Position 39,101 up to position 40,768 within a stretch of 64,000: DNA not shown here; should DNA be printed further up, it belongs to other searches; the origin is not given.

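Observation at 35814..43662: Compact five-gene operon with Tat-exported 'cytoplasmic-type' enzymes behind a dehydrogenase-cytochrome c: candidate undescribed periplasmic pathway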

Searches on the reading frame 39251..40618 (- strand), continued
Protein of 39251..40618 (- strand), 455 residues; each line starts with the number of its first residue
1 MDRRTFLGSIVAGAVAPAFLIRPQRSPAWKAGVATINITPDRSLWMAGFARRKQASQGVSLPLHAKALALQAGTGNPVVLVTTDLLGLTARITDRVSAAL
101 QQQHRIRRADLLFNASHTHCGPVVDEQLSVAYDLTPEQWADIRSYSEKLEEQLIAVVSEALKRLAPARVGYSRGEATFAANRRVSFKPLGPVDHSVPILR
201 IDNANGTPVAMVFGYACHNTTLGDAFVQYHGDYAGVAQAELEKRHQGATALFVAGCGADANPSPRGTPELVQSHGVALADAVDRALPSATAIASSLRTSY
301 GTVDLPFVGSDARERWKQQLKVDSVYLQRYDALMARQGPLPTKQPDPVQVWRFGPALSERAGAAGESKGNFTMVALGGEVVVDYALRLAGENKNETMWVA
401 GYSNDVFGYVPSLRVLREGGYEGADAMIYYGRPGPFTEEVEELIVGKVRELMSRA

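Call 39: search_protein_representatives(protein=window:39251-40618:-)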
Query: 455 residues. Proteins with E-value up to 0.001 (for the whole library): 12329; up to 1e-10: 5699; up to 1e-30: 955. The best 150 are listed.
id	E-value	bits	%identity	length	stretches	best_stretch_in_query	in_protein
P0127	8.3e-240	812.5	84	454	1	1-452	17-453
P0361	2.4e-161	553.9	43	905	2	25-452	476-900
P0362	8.3e-131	453.3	39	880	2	24-450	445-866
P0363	4.1e-123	428.0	51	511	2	200-452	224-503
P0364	6.9e-104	364.6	48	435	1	26-454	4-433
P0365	1.8e-103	363.2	49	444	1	17-454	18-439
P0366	7.9e-103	361.1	46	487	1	17-454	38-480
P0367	2.7e-101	356.1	49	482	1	21-453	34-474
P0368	6.9e-99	348.1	46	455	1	23-454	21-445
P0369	1.1e-98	347.5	46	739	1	22-454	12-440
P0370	3.8e-96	339.1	45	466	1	27-454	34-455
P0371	5.6e-96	338.5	47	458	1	24-452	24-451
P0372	5.7e-96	338.5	44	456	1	28-454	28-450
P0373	9.5e-96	337.8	47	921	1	1-452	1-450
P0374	2.3e-95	336.5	44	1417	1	15-453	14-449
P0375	2.9e-95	336.2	46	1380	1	25-452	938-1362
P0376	5.2e-95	335.4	47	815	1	28-453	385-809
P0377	9.2e-95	334.5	46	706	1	16-453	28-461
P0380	7.1e-94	331.6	45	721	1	26-454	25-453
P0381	9.2e-94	331.2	48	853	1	28-452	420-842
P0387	1.1e-91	324.4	43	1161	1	13-450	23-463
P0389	2.4e-91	323.2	44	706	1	27-454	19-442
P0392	8.1e-91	321.5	43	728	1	28-449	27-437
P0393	1.1e-90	321.1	42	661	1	20-452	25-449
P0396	4.4e-90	319.1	45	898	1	26-455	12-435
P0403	4.9e-88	312.4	45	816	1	25-450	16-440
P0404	5.1e-88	312.3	46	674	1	46-452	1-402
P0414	1.6e-84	300.8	42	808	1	25-453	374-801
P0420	6.0e-84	298.9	44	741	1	26-451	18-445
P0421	9.2e-84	298.3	43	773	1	22-451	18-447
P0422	1.5e-82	294.3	40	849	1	25-453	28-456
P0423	3.5e-82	293.1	43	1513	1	14-450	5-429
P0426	1.3e-81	291.2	42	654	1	26-454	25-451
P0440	1.7e-78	281.0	41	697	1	23-452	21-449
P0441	1.8e-78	280.8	40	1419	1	17-452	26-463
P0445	6.9e-78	278.9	44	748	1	27-448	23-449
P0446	9.4e-78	278.5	40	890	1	23-452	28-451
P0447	1.0e-77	278.3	41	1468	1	25-453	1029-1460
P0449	1.8e-77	277.5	42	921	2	29-453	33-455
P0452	1.2e-76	274.8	41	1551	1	23-448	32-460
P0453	1.4e-76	274.6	43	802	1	25-449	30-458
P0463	2.0e-75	270.8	41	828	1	12-453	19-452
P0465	4.2e-75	269.7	40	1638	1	25-453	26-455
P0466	6.5e-75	269.1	41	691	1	28-451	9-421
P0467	7.6e-75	268.9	41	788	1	44-449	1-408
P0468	1.0e-74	268.5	40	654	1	26-454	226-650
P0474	5.4e-74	266.1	39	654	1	1-455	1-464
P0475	5.9e-74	266.0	41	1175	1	25-452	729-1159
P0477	1.1e-73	265.0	40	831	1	15-448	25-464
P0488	4.4e-73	263.1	40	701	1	28-452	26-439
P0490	5.4e-73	262.8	42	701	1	22-452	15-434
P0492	7.1e-73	262.4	41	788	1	25-449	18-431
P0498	2.6e-72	260.5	40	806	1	28-453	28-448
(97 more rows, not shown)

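Call 40: search_protein_families(library=pfam, proteins=[P0373, P0369, P0374, P0376, P0381, P0387, P0396, P0423, P0361], max_evalue=0.0001)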
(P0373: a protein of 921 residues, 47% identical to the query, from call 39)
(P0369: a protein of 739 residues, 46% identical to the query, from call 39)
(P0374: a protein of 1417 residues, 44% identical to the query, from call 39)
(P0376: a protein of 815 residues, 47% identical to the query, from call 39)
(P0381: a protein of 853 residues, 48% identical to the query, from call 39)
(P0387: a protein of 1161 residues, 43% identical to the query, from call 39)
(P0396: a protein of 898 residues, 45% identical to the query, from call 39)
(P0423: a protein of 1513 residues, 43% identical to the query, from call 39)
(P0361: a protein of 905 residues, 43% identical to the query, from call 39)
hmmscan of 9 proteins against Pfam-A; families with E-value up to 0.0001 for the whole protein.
P0373 (921 aa): 4 families
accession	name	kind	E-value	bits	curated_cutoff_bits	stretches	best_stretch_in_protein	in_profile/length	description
PF18911.6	PKD_4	-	1.3e-20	73.6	27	2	732-800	6-72/85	PKD domain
PF04734.18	Ceramidase_alk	-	2.3e-17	63.3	32.1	1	31-254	2-232/509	Neutral/alkaline non-lysosomal ceramidase, N-terminal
PF00801.26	PKD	-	2e-16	60.2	23.5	2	835-911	11-73/80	PKD domain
PF01551.29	Peptidase_M23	-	2.6e-14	53.6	28.7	1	599-699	2-87/96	Peptidase family M23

P0369 (739 aa): 3 families
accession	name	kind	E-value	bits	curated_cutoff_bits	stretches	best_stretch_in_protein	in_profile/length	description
PF08450.18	SGL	-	1.4e-49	169.4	26.3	1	469-717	1-244/246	SMP-30/Gluconolactonase/LRE-like region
PF04734.18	Ceramidase_alk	-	1.2e-11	44.4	32.1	1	20-233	2-230/509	Neutral/alkaline non-lysosomal ceramidase, N-terminal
PF01436.27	NHL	-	4.5e-06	26.9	20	0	609-627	3-20/28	NHL repeat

P0374 (1417 aa): 5 families
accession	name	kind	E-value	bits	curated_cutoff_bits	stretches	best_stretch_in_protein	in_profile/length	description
PF23500.1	DUF7133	-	4.3e-125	418.4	27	1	462-864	1-385/385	Domain of unknown function (DUF7133)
PF04734.18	Ceramidase_alk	-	1.1e-13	51.1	32.1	1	27-250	1-231/509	Neutral/alkaline non-lysosomal ceramidase, N-terminal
PF13646.12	HEAT_2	-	3.4e-08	34.1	27.7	1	948-1017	10-77/88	HEAT repeats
PF00034.26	Cytochrom_C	-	7.6e-08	34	21.3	1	1285-1415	2-89/90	Cytochrome c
PF13442.11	Cytochrome_CBB3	-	5e-06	27.2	27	0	1283-1311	2-30/68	Cytochrome C oxidase, cbb3-type, subunit III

P0376 (815 aa): 2 families
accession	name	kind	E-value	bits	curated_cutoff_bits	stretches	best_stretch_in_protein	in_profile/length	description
PF04734.18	Ceramidase_alk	-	8.9e-23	81.1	32.1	1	388-615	3-233/509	Neutral/alkaline non-lysosomal ceramidase, N-terminal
PF01042.26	Ribonuc_L-PSP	-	5.3e-14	52.7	27.3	1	159-250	17-120/121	Endoribonuclease L-PSP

P0381 (853 aa): 3 families
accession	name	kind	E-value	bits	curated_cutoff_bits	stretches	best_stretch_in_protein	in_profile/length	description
PF04734.18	Ceramidase_alk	-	8.8e-14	51.5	32.1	1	422-646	2-230/509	Neutral/alkaline non-lysosomal ceramidase, N-terminal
PF00034.26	Cytochrom_C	-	4.6e-07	31.5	21.3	1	280-323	1-45/90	Cytochrome c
PF13442.11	Cytochrome_CBB3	-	1.5e-05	25.6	27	0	279-311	2-30/68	Cytochrome C oxidase, cbb3-type, subunit III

P0387 (1161 aa): 1 family
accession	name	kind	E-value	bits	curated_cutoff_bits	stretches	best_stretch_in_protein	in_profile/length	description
PF04734.18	Ceramidase_alk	-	1e-17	64.5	32.1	1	42-266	4-230/509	Neutral/alkaline non-lysosomal ceramidase, N-terminal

P0396 (898 aa): 1 family
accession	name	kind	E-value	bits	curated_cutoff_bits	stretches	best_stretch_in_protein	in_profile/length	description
PF04734.18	Ceramidase_alk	-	6.6e-12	45.3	32.1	1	16-241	2-232/509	Neutral/alkaline non-lysosomal ceramidase, N-terminal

P0423 (1513 aa): 4 families
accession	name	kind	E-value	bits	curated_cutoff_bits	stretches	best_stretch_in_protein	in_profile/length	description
PF23500.1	DUF7133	-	2.7e-132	442.2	27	1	451-828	2-384/385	Domain of unknown function (DUF7133)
PF13646.12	HEAT_2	-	4.1e-14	53.1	27.7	1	939-989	3-52/88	HEAT repeats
PF04734.18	Ceramidase_alk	-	1.4e-11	44.2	32.1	1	20-236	1-232/509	Neutral/alkaline non-lysosomal ceramidase, N-terminal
PF13442.11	Cytochrome_CBB3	-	8.6e-05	23.2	27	0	1236-1277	5-41/68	Cytochrome C oxidase, cbb3-type, subunit III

P0361 (905 aa): 1 family
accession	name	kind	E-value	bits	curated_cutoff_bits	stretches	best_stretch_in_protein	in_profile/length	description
PF04734.18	Ceramidase_alk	-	2.5e-32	112.7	32.1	2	482-705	3-233/509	Neutral/alkaline non-lysosomal ceramidase, N-terminal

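Call 42: search_protein_families(library=pfam, proteins=[P0375, P0475, P0449, P0446, P0422, P0414, P0421, P0445, P0380, P0377], max_evalue=0.0001)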
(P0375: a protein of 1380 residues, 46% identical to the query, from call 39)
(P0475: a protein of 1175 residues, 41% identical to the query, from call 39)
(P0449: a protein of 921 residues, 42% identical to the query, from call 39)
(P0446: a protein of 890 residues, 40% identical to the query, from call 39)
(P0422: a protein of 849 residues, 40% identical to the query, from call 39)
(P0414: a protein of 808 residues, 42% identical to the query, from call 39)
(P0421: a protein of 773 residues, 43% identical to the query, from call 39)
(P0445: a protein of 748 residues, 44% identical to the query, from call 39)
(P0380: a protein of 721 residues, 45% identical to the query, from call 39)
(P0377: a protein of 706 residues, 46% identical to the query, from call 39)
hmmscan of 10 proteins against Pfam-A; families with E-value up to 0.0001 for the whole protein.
P0375 (1380 aa): 5 families
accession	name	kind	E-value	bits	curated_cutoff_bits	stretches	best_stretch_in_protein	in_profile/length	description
PF13646.12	HEAT_2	-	3.7e-41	139.7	27.7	8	152-235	1-85/88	HEAT repeats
PF02985.28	HEAT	-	8e-14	50.9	23.5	0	348-373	1-26/31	HEAT repeat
PF04734.18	Ceramidase_alk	-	1e-13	51.2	32.1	1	943-1165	2-231/509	Neutral/alkaline non-lysosomal ceramidase, N-terminal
PF03130.22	HEAT_PBS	-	6.4e-09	35.9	20.9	0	166-191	1-27/27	PBS lyase HEAT-like repeat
PF13513.12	HEAT_EZ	-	8.8e-05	23.4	27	0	150-177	28-55/55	HEAT-like repeat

P0475 (1175 aa): 2 families
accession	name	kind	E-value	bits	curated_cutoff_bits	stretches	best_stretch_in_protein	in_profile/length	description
PF04734.18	Ceramidase_alk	-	1.9e-12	47.1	32.1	1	747-964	16-233/509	Neutral/alkaline non-lysosomal ceramidase, N-terminal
PF05448.18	AXE1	-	6.9e-07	28.8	21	1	121-281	50-205/321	Acetyl xylan esterase (AXE1)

P0449 (921 aa): 4 families
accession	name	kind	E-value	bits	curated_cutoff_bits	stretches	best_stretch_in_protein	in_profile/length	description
PF13229.12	Beta_helix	-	1.8e-20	73.6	25.9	1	568-712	8-138/158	Right handed beta helix region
PF04734.18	Ceramidase_alk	-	4.6e-14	52.4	32.1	1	33-261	1-233/509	Neutral/alkaline non-lysosomal ceramidase, N-terminal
PF05048.19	NosD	-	7.4e-12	45.6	23.6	1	646-711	84-149/212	Periplasmic copper-binding protein (NosD)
PF22842.2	Pel9A-like_beta_helix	-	5.1e-08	32.7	25.2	1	465-624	10-182/370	Pel9A-like, right handed beta helix region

P0446 (890 aa): 1 family
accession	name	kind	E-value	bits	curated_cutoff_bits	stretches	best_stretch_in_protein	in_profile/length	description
PF04734.18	Ceramidase_alk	-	1.2e-13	51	32.1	1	46-256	14-230/509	Neutral/alkaline non-lysosomal ceramidase, N-terminal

P0422 (849 aa): 2 families
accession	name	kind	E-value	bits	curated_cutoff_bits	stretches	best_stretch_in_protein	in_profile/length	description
PF01042.26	Ribonuc_L-PSP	-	4.5e-25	88.4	27.3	2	486-589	15-120/121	Endoribonuclease L-PSP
PF04734.18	Ceramidase_alk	-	1.3e-19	70.7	32.1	1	33-257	2-230/509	Neutral/alkaline non-lysosomal ceramidase, N-terminal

P0414 (808 aa): 9 families
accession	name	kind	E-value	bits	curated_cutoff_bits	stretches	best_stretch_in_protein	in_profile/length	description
PF04734.18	Ceramidase_alk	-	2.1e-13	50.2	32.1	1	384-604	7-232/509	Neutral/alkaline non-lysosomal ceramidase, N-terminal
PF01738.24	DLH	-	3.2e-09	37.1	21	1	136-238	22-129/217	Dienelactone hydrolase family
PF00561.26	Abhydrolase_1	-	5.3e-08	33.3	25.8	1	148-243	20-107/245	alpha/beta hydrolase fold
PF12697.13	Abhydrolase_6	-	6.2e-08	34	26.3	1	150-249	22-103/217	Alpha/beta hydrolase family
PF00326.27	Peptidase_S9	-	3.5e-07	30.4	22.6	1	151-267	10-125/213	Prolyl oligopeptidase family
PF22244.2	GCE_fung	-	5e-07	30.2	27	1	192-295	89-207/231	Glucuronyl esterase, fungi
PF06500.17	FrsA-like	-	1.4e-06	27.9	22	1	88-235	166-295/414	Esterase FrsA-like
PF05448.18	AXE1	-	1.5e-05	24.4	21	1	189-236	159-206/321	Acetyl xylan esterase (AXE1)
PF12740.14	PETase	-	1.7e-05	24.8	28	1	147-241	73-160/263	PET hydrolase-like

P0421 (773 aa): 3 families
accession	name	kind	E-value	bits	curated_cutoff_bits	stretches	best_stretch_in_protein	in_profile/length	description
PF04734.18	Ceramidase_alk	-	2.2e-12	46.8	32.1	1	36-251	15-231/509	Neutral/alkaline non-lysosomal ceramidase, N-terminal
PF00326.27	Peptidase_S9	-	1.3e-11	44.9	22.6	1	539-677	44-171/213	Prolyl oligopeptidase family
PF20434.5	BD-FAE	-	4.8e-09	36.5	26.8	1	486-669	13-208/215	BD-FAE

P0445 (748 aa): 3 families
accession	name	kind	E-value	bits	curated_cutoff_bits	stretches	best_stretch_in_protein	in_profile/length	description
PF13472.12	Lipase_GDSL_2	-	2.2e-18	67.8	32.9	1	500-644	28-177/178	GDSL-like Lipase/Acylhydrolase family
PF04734.18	Ceramidase_alk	-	6.6e-18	65.1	32.1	1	26-255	2-231/509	Neutral/alkaline non-lysosomal ceramidase, N-terminal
PF00657.28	Lipase_GDSL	-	6.3e-07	30.2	23.6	1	506-646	43-204/208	GDSL-like Lipase/Acylhydrolase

P0380 (721 aa): 1 family
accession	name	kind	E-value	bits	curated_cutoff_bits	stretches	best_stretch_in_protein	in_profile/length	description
PF04734.18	Ceramidase_alk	-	1.5e-15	57.3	32.1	1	43-253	17-230/509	Neutral/alkaline non-lysosomal ceramidase, N-terminal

P0377 (706 aa): 2 families
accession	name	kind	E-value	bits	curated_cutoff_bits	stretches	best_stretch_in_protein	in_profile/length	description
PF00722.28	Glyco_hydro_16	-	1.4e-15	57.7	22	1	507-694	13-174/175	Glycosyl hydrolases family 16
PF04734.18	Ceramidase_alk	-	9.8e-12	44.7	32.1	1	55-268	17-234/509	Neutral/alkaline non-lysosomal ceramidase, N-terminal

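Call 55: list_cluster_members(proteins=[P0374, P0423, P0447, P0441, P0452, P0465, P0445, P0376, P0369, P0377])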
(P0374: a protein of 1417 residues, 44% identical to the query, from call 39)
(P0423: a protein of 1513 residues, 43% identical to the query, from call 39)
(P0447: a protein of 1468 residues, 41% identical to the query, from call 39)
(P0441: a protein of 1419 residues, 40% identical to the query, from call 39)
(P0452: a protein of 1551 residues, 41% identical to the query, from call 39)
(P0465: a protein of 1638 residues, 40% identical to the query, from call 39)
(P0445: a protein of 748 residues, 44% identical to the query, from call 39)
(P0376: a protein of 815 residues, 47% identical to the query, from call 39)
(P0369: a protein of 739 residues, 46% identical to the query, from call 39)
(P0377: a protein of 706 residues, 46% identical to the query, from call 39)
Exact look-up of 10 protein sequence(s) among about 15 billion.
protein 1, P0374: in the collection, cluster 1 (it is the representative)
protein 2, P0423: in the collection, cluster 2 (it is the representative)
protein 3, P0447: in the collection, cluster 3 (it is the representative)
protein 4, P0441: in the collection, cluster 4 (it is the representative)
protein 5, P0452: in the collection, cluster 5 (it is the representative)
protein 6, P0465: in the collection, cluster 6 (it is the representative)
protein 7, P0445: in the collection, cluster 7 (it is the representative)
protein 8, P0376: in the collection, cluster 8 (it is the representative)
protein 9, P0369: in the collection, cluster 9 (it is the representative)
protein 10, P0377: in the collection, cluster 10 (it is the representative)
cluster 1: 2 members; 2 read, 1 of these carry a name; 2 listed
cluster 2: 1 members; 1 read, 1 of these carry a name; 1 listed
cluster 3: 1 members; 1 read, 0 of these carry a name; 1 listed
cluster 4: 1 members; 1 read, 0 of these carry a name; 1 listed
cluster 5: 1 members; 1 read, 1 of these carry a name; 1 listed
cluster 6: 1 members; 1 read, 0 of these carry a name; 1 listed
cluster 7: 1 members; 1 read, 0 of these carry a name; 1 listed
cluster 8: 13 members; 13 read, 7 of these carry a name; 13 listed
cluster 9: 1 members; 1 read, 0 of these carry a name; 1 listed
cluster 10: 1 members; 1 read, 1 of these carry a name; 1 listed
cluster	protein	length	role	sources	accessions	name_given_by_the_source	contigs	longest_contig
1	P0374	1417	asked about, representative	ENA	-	-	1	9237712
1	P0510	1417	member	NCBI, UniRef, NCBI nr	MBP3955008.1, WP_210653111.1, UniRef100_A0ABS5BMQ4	neutral/alkaline non-lysosomal ceramidase N-terminal domain-containing protein [Gemmata ... | Neutral/alkaline non-lysosomal ceramidase N-terminal domain-containing protein n=1 ...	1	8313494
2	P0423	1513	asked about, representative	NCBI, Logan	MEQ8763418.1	MAG: neutral/alkaline non-lysosomal ceramidase N-terminal domain-containing protein ...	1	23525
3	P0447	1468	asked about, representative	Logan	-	-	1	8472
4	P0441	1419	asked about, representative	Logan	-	-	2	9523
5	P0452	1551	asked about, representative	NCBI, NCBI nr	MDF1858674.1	MAG: neutral/alkaline non-lysosomal ceramidase N-terminal domain-containing protein ... | neutral/alkaline non-lysosomal ceramidase N-terminal domain-containing protein ...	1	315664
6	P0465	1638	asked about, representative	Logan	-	-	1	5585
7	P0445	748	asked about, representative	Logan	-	-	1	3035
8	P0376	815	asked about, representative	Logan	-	-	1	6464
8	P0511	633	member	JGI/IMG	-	enamine deaminase RidA (YjgF/YER057c/UK114 family)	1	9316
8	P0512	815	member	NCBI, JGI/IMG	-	neutral ceramidase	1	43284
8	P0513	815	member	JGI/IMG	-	enamine deaminase RidA (YjgF/YER057c/UK114 family)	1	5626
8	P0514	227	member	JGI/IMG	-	hypothetical protein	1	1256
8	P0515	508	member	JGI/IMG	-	hypothetical protein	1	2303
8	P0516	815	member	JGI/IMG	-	enamine deaminase RidA (YjgF/YER057c/UK114 family)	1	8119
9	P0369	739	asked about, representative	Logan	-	-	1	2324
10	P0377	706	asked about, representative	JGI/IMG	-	neutral ceramidase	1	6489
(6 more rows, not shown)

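Call 58: predict_structure(alignment_id=A1)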
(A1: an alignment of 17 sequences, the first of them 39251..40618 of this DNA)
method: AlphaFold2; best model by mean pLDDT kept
length: 455 residues; sequences in the alignment: 17
mean_pLDDT: 57.5   pTM: 0.62
mean pLDDT of the five models: 57.5, 55.6, 47.9, 44.8, 44.3
residues with pLDDT >= 90: 58; 70-90: 105; 50-70: 57; < 50: 235
segments of 3 or more residues with pLDDT < 50: 1-25, 46-60, 129-132, 179-191, 218-230, 257-265, 297-390, 395-445, 447-449, 451-455
pLDDT, mean of each block of 10 residues (from residue 1): 34 31 55 91 50 39 84 82 73 83 84 63 58 65 87 97 91 66 36 67 92 60 38 78 93 57 51 81 88 55 28 35 34 36 36 40 38 40 45 46 34 36 34 37 48 42
secondary structure, 60 per line:
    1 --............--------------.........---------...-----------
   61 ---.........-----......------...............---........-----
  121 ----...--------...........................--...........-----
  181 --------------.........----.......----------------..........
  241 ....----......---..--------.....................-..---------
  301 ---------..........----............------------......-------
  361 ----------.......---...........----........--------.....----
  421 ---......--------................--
elements in order: H3-14 E29-37 E64-72 E78-83 H90-104 E111-115 H136-162 E165-175 E195-203 E208-214 H233-244 E249-254 H268-288 H310-319 H324-335 E348-353 E371-377 H381-391 E396-403 E412-416 E424-429 H438-453
